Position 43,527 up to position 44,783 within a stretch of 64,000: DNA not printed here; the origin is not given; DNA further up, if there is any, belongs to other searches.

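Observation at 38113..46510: Translationally coupled three-gene operon: two unrecognisable proteins plus a 1854-aa helicase-DUF1998 fusion (Druantia-like candidate system)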

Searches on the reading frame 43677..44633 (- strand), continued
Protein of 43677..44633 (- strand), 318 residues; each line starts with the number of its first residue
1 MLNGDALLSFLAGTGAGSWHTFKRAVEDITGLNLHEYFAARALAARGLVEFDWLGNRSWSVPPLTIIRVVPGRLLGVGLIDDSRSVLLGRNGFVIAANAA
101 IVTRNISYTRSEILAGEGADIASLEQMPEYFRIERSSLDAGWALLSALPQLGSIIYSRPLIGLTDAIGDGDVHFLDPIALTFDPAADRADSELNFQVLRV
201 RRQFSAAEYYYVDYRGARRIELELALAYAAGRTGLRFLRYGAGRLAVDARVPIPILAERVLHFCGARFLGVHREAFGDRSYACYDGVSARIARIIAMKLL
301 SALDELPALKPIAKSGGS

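Call 57: fold_search(model_id=the predicted structure, library=pdb)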
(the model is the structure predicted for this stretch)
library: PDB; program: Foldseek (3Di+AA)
matches with E <= 10: 410; with E <= 0.001: 0
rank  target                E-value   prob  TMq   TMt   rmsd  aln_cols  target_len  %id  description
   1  8xl0_F                4.1e-02  0.08  0.11  0.04  28.4       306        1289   12  Citrate-induced filament of human acetyl-coenzyme A carboxylase 1 (ACC1-citrate) (released 2024-10-23)
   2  4v6x_CH               1.2e-01  0.07  0.11  0.15  16.6       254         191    7  Structure of the human 80S ribosome (released 2014-07-09)
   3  8xl1_B                2.3e-01  0.08  0.11  0.06  19.1       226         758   11  Core region of the human acetyl-CoA carboxylase 1 filament in complex with acetyl-CoA (ACC1-inact) (released 2024-10-23)
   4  8xl1_A                3.0e-01  0.03  0.11  0.03  23.8       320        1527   11  Core region of the human acetyl-CoA carboxylase 1 filament in complex with acetyl-CoA (ACC1-inact) (released 2024-10-23)
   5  1vde_A                4.5e-01  0.07  0.19  0.15  17.5       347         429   12  PI-SCEI, A HOMING ENDONUCLEASE WITH PROTEIN SPLICING ACTIVITY (released 1998-04-08)
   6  4asi_B                5.9e-01  0.05  0.11  0.06  20.1       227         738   12  Crystal structure of human ACACA C-terminal domain (released 2012-08-29)
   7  7m6d_H                6.3e-01  0.02  0.08  0.11  18.7       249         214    9  Structure of the SARS-CoV-2 RBD in complex with neutralizing antibodies BG4-25 and CR3022 (released 2021-05-05)
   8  7o4l_W                6.6e-01  0.10  0.11  0.11  18.1       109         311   12  Yeast TFIIH in the expanded state within the pre-initiation complex (released 2021-06-16)
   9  4asi_A                6.6e-01  0.04  0.11  0.06  19.8       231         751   12  Crystal structure of human ACACA C-terminal domain (released 2012-08-29)
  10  9znf_AR               8.3e-01  0.12  0.11  0.30   6.4        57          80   19  Cryo-EM structure of the Methanosarcina acetivorans 70S ribosome in complex with SriA and SriB (released 2026-01-28)
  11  9g33_CM               8.3e-01  0.06  0.12  0.11  12.9       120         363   12  Stalled 90S - Utp23-Krr1-deltaC3 (released 2025-06-18)
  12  1uyt_C                8.3e-01  0.04  0.13  0.07  19.8       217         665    9  Acetyl-CoA carboxylase carboxyltransferase domain (released 2004-03-29)
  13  7oyc_H1               8.3e-01  0.03  0.12  0.17  15.2       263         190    7  Cryo-EM structure of the Xenopus egg 80S ribosome (released 2022-07-20)
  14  7o4i_W                8.8e-01  0.09  0.11  0.11  17.2       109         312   14  Yeast RNA polymerase II transcription pre-initiation complex with initial transcription bubble (released 2021-06-16)
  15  3pqv_C                8.8e-01  0.06  0.12  0.11  12.4       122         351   10  Cyclase homolog (released 2011-04-13)
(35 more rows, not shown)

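Call 60: search_solved_structures(query=A3, max_evalue=1)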
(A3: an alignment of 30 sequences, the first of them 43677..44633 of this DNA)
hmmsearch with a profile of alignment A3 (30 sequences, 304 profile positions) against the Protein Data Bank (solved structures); distinct sequences matched with E-value up to 1: 0.

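Call 67: list_cluster_members(proteins=[window:43677-44633:-, window:44633-46510:-, window:38113-43677:-])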
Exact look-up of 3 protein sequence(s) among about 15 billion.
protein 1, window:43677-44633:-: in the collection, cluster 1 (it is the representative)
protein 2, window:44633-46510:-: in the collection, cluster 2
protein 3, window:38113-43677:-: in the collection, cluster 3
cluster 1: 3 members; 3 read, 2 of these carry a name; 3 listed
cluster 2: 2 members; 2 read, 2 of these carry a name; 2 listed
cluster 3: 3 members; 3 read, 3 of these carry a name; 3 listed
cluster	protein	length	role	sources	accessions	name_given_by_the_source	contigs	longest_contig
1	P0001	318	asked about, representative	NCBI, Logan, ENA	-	-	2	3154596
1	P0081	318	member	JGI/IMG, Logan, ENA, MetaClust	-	hypothetical protein | \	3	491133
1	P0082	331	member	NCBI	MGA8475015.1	MAG: hypothetical protein WB681_08110 [Candidatus Cybelea sp.]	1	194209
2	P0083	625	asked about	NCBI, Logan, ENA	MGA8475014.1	MAG: hypothetical protein WB681_08105 [Candidatus Cybelea sp.]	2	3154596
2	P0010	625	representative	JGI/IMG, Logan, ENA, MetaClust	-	hypothetical protein | \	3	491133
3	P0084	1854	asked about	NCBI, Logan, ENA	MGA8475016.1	MAG: DEAD/DEAH box helicase [Candidatus Cybelea sp.]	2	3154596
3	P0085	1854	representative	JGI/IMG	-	Lhr-like helicase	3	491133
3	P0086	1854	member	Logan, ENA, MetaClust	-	\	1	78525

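Call 73: find_encoding_contigs(protein=P0035, flank=10000, max_places=3)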
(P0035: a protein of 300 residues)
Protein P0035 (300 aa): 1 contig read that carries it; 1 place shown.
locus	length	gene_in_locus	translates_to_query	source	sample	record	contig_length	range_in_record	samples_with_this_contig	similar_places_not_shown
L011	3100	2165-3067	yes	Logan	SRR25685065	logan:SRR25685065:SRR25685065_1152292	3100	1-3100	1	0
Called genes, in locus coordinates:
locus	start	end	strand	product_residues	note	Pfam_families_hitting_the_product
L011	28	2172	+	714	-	-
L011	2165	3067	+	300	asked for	-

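Call 74: find_encoding_contigs(protein=P0025, flank=10000, max_places=3)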
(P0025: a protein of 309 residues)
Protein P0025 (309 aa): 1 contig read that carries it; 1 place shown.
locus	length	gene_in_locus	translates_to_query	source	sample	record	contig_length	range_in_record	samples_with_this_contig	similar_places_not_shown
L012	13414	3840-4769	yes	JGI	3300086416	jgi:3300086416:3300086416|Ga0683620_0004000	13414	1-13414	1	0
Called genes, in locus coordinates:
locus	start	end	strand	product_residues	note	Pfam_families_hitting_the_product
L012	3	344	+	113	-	PF03704:BTAD (weak)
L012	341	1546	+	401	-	-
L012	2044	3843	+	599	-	-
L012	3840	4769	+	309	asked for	-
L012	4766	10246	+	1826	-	PF00270:DEAD, PF27116:YjiV_N, PF00271:Helicase_C (weak)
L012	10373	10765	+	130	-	PF03852:Vsr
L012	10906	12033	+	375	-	PF00145:DNA_methylase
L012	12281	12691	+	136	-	PF08818:DUF1801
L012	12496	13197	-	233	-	-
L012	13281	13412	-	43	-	?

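Call 75: find_encoding_contigs(protein=P0043, flank=10000, max_places=3)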
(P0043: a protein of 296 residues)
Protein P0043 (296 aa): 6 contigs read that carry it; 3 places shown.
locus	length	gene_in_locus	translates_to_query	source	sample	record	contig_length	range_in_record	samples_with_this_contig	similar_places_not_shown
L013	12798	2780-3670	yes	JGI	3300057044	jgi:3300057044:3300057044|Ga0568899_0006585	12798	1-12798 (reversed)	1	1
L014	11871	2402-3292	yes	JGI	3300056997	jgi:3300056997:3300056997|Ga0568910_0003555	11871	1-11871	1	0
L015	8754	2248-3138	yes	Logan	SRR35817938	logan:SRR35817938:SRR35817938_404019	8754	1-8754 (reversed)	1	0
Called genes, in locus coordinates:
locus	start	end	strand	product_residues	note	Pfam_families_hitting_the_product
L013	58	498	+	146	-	PF24709:DUF7670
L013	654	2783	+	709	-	-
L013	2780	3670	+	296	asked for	-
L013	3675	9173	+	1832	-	PF00270:DEAD, PF27116:YjiV_N, PF00271:Helicase_C (faint)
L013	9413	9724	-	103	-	-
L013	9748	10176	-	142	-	-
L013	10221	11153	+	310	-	PF00005:ABC_tran, PF13304:AAA_21, PF13732:DrrA1-3_C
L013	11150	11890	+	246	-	PF01061:ABC2_membrane (weak), PF12679:ABC2_membrane_2 (weak), PF12698:ABC2_membrane_3 (weak)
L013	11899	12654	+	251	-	PF01061:ABC2_membrane, PF12679:ABC2_membrane_2 (weak), PF12698:ABC2_membrane_3 (weak)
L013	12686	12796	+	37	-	?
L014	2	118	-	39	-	?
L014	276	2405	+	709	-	-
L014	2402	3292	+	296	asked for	-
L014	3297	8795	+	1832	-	PF00270:DEAD, PF27116:YjiV_N, PF00271:Helicase_C (faint)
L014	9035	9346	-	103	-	-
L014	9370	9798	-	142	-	-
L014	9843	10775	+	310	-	PF00005:ABC_tran, PF13304:AAA_21, PF13732:DrrA1-3_C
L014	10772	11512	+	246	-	PF01061:ABC2_membrane (weak), PF12679:ABC2_membrane_2 (weak), PF12698:ABC2_membrane_3 (weak)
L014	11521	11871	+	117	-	?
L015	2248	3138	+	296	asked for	-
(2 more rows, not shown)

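Call 76: find_encoding_contigs(protein=P0030, flank=10000, max_places=3)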
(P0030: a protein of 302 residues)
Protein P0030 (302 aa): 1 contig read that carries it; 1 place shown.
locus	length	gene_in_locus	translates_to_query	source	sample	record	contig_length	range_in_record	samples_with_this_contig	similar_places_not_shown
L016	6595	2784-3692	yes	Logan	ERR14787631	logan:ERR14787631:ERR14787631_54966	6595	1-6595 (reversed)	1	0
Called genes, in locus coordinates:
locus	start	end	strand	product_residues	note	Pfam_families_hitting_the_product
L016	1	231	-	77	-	?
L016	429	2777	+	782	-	-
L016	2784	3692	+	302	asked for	-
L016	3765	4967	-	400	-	PF15515:MvaI_BcnI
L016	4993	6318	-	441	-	PF00145:DNA_methylase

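Call 78: search_protein_families(library=padloc, proteins=[L012:2044-3843:+, L012:4766-10246:+, L012:10906-12033:+, L013:654-2783:+, L013:3675-9173:+, L016:429-2777:+], max_evalue=0.00001)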
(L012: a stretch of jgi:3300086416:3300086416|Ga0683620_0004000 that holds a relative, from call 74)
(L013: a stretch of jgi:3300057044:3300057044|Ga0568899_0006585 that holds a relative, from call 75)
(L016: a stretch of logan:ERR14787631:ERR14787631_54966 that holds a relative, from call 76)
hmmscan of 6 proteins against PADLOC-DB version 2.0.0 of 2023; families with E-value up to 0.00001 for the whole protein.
L012:2044-3843:+ (599 aa): 1 family
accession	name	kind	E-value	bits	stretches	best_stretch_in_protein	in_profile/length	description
PDLC00052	DruF4|DruF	-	2.4e-07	27.3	0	502-565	488-554/692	Unknown function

L012:4766-10246:+ (1826 aa): 16 families
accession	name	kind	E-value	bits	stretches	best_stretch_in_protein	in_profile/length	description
PDLC00051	DruE4|DruE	-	0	1404.9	1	4-1733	7-1728/1829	SNF2 family N-terminal domain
PDLC00015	DruE2|DruE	-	0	1346.6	1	3-1730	5-1783/1887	SNF2 family N-terminal domain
PDLC00014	DruE2|DruE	-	0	1287.8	1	5-1727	6-1818/1928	SNF2 family N-terminal domain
PDLC00013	DruE1|DruE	-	1.5e-177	591.3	4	982-1732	908-1689/1776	SNF2 family N-terminal domain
PDLC00037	DruE3|DruE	-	3.2e-102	341.5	4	165-584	152-512/2055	SNF2 family N-terminal domain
PDLC00035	DruE3|DruE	-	1.1e-85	286.5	3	1140-1477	1059-1417/1460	SNF2 family N-terminal domain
PDLC00036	DruE3|DruE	-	4.7e-64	214.2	3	87-376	88-299/2023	SNF2 family N-terminal domain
PDLC03960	SngC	-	2.7e-20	70.7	1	84-373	17-206/720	-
PDLC02896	DpdJ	-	1.3e-16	57.5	1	106-138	180-212/1487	DpdJ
PDLC02503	BrxHI|BrxHII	-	9.9e-15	51.9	0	1146-1193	304-352/698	BrxHI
PDLC02898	DpdJ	-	1e-09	35.8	0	108-136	185-213/506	DpdJ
PDLC02893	DpdJ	-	1.1e-09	34.9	1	108-342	185-409/876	DpdJ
PDLC02569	DrmA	-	3.6e-09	33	1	1143-1210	832-897/1095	DrmA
PDLC02570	DrmA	-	6.9e-07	26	0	1142-1241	583-679/851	DrmA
PDLC02857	DpdF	-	7e-07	25.7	1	1117-1244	463-587/911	DpdF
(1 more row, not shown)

L012:10906-12033:+ (375 aa): 51 families (the best 25 are shown)
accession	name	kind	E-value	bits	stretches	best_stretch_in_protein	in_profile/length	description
PDLC03324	MTase_II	-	2.6e-121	403.3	1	1-373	6-392/408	Type II methyltransferase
PDLC03272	MTase_II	-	7.5e-50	168.2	1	5-164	79-240/407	Type II methyltransferase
PDLC03378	MTase_II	-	4.7e-38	129.3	1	1-165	3-171/344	Type II methyltransferase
PDLC00027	DruM2|DruM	-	8.8e-30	102.3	1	1-163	12-173/361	DNA cytosine methylase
PDLC00033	DruM2|DruM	-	2.2e-29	100.9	1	5-166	26-195/368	DNA cytosine methylase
PDLC03234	MTase_II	-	1.7e-28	97.9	1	6-168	10-181/375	Type II methyltransferase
PDLC00026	DruM2|DruM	-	1.2e-27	95.3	1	6-175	10-181/336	DNA cytosine methylase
PDLC00031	DruM2|DruM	-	1e-25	88.6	1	2-163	13-173/361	DNA cytosine methylase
PDLC03326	MTase_II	-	2.4e-25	87.5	1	6-165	10-179/412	Type II methyltransferase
PDLC03329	MTase_II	-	2.4e-24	84.3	1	50-162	66-183/407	Type II methyltransferase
PDLC02653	DrmMII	-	6.8e-22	75.8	1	3-159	7-171/333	DrmMII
PDLC03361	MTase_II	-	6.6e-21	72.7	1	6-164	92-285/455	Type II methyltransferase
PDLC03217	MTase_II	-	1.6e-20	71.1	1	6-160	390-543/703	Type II methyltransferase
PDLC03286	MTase_II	-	5.4e-20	70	1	2-164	2-171/185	Type II methyltransferase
PDLC03716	oMTase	-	2.1e-19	67.9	1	5-160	43-198/349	orphan methyltransferase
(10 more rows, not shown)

L013:654-2783:+ (709 aa): 9 families
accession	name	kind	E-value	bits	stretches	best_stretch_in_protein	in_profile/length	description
PDLC00023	DruF2|DruF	-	1.4e-68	229.9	1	10-512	7-537/1011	Unknown function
PDLC00052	DruF4|DruF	-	8.8e-65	217.1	1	7-677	5-669/692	Unknown function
PDLC00017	DruF2|DruF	-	3.5e-62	208.6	1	6-675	5-669/693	Unknown function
PDLC00016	DruF2|DruF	-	5.8e-62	208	2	9-266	21-284/1030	Unknown function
PDLC00020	DruF2|DruF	-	3e-60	202.2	1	7-558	5-559/693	Unknown function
PDLC00053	DruF4|DruF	-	1.1e-44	151.1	1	10-521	1-510/689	Unknown function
PDLC00055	DruF4|DruF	-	2.3e-40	136.6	1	11-646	4-645/703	Unknown function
PDLC00054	DruF4|DruF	-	5.8e-30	102.4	1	10-266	1-254/678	Unknown function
PDLC00021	DruF2|DruF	-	2.4e-22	77.3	1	11-272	2-260/676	Unknown function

L013:3675-9173:+ (1832 aa): 16 families
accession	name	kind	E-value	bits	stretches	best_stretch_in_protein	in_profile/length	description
PDLC00051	DruE4|DruE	-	0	1911.4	1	1-1828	3-1822/1829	SNF2 family N-terminal domain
PDLC00015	DruE2|DruE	-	0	1698.8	1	1-1827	2-1878/1887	SNF2 family N-terminal domain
PDLC00014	DruE2|DruE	-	0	1580.9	1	1-1828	1-1922/1928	SNF2 family N-terminal domain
PDLC00013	DruE1|DruE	-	1.2e-215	717.6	2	9-783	12-760/1776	SNF2 family N-terminal domain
PDLC00037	DruE3|DruE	-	4.5e-126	420.6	4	162-775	149-659/2055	SNF2 family N-terminal domain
PDLC00035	DruE3|DruE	-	5.6e-98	327.2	3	268-783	210-667/1460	SNF2 family N-terminal domain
PDLC00036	DruE3|DruE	-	2.4e-80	268.3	3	87-400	89-323/2023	SNF2 family N-terminal domain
PDLC03960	SngC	-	1.3e-19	68.5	1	93-193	27-96/720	-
PDLC02896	DpdJ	-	1.9e-18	63.6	1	158-368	205-414/1487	DpdJ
PDLC02503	BrxHI|BrxHII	-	3.5e-13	46.8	1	1156-1203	304-351/698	BrxHI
PDLC02569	DrmA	-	1.4e-09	34.3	1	1149-1250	828-926/1095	DrmA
PDLC02898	DpdJ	-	5.2e-09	33.4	0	270-368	336-425/506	DpdJ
PDLC02570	DrmA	-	5.4e-09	32.9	1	1153-1226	584-655/851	DrmA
PDLC02893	DpdJ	-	6.1e-09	32.4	0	264-349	329-411/876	DpdJ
PDLC00937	Cas3d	-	6.8e-08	30.1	0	240-341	67-169/357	"CRISPR-associated helicase Cas3, subtype CYANO"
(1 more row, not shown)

L016:429-2777:+ (782 aa): 9 families
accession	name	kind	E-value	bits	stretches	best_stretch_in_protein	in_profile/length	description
PDLC00052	DruF4|DruF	-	7.5e-35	118.2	1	32-289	7-258/692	Unknown function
PDLC00020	DruF2|DruF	-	2.4e-32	109.9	1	32-289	7-260/693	Unknown function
PDLC00023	DruF2|DruF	-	2.6e-29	99.9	1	34-290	8-259/1011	Unknown function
PDLC00054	DruF4|DruF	-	7.8e-28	95.3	1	35-290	3-245/678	Unknown function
PDLC00017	DruF2|DruF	-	3.7e-27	92.8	1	31-289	7-259/693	Unknown function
PDLC00016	DruF2|DruF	-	6.8e-25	85.2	1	34-291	23-277/1030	Unknown function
PDLC00021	DruF2|DruF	-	2.1e-22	77.5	1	35-269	3-219/676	Unknown function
PDLC00053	DruF4|DruF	-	1.2e-18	65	1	35-528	3-472/689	Unknown function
PDLC00055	DruF4|DruF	-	8.9e-16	55.4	1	33-473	3-425/703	Unknown function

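Call 86: search_dna_similar(query=P0043, collection=plasmids, mode=protein, max_evalue=0.001, max_rows=15)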
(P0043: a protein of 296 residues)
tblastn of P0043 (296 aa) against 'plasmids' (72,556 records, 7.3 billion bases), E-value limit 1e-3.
Records with a match: 3; places in all: 3; records where one place covers at least 80% of the query: 3.
Best place of each record, by identity: <60% 3.
By first word of the organism name: Nostoc 1; Calothrix 1; Alisedimentitalea 1.
By predicted mobility (MOB-suite, as given by PLSDB): mobilizable 2; non-mobilizable 1.
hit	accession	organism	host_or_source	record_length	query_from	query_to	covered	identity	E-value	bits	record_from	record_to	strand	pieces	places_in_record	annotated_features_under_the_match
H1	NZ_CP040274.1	Nostoc sp. C052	Blasia pusilla,pure culture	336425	1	293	99%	27.0%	3e-17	89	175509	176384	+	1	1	hypothetical protein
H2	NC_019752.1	Calothrix sp. PCC 6303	-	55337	3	291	98%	23.3%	1e-8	63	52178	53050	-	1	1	hypothetical protein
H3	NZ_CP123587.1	Alisedimentitalea scapharcae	Anadara broughtonii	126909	4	262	88%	24.5%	2e-4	50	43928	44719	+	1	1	hypothetical protein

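Call 87: get_annotated_region(hit=H1, flank=10000)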
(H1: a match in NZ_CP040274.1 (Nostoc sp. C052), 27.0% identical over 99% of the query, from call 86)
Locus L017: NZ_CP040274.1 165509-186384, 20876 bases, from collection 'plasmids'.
description: Nostoc sp. C052 plasmid pC052_B, complete sequence
organism: Nostoc sp. C052 (NCBI taxid 2576902)
taxonomy: Bacteria; Cyanobacteriota; Cyanophyceae; Nostocales; Nostocaceae; Nostoc; Nostoc sp. C052
host: -; source: Blasia pusilla,pure culture; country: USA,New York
typing (MOB-suite, as given by PLSDB): non-mobilizable
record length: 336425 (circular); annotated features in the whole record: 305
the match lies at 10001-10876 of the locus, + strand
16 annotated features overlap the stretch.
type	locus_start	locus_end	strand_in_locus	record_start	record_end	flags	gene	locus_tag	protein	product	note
CDS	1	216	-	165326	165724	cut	-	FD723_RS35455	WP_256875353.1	hypothetical protein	-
CDS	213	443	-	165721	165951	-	-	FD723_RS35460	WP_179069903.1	hypothetical protein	-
CDS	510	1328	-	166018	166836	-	-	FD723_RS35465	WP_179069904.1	hypothetical protein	-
CDS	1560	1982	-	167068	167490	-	-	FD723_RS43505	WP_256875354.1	hypothetical protein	-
CDS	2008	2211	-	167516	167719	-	-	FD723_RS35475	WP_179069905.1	hypothetical protein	-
CDS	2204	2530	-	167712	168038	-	-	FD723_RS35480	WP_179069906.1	hypothetical protein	-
CDS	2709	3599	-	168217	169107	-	-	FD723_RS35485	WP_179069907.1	hypothetical protein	-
CDS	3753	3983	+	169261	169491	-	-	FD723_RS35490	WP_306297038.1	helix-turn-helix transcriptional regulator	-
CDS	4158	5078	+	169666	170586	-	-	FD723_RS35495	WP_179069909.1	hypothetical protein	-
CDS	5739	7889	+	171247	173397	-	dcm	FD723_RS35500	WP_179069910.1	DNA cytosine methyltransferase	GO:0006304 - DNA modification [Evidence IEA]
CDS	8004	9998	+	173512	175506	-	-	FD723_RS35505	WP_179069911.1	hypothetical protein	-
CDS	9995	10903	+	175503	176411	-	-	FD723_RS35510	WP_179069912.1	hypothetical protein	-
CDS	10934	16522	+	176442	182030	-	-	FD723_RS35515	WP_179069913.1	DEAD/DEAH box helicase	-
CDS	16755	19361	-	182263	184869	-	-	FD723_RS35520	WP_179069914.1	dynamin family protein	-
CDS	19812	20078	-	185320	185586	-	-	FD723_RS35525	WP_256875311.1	hypothetical protein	-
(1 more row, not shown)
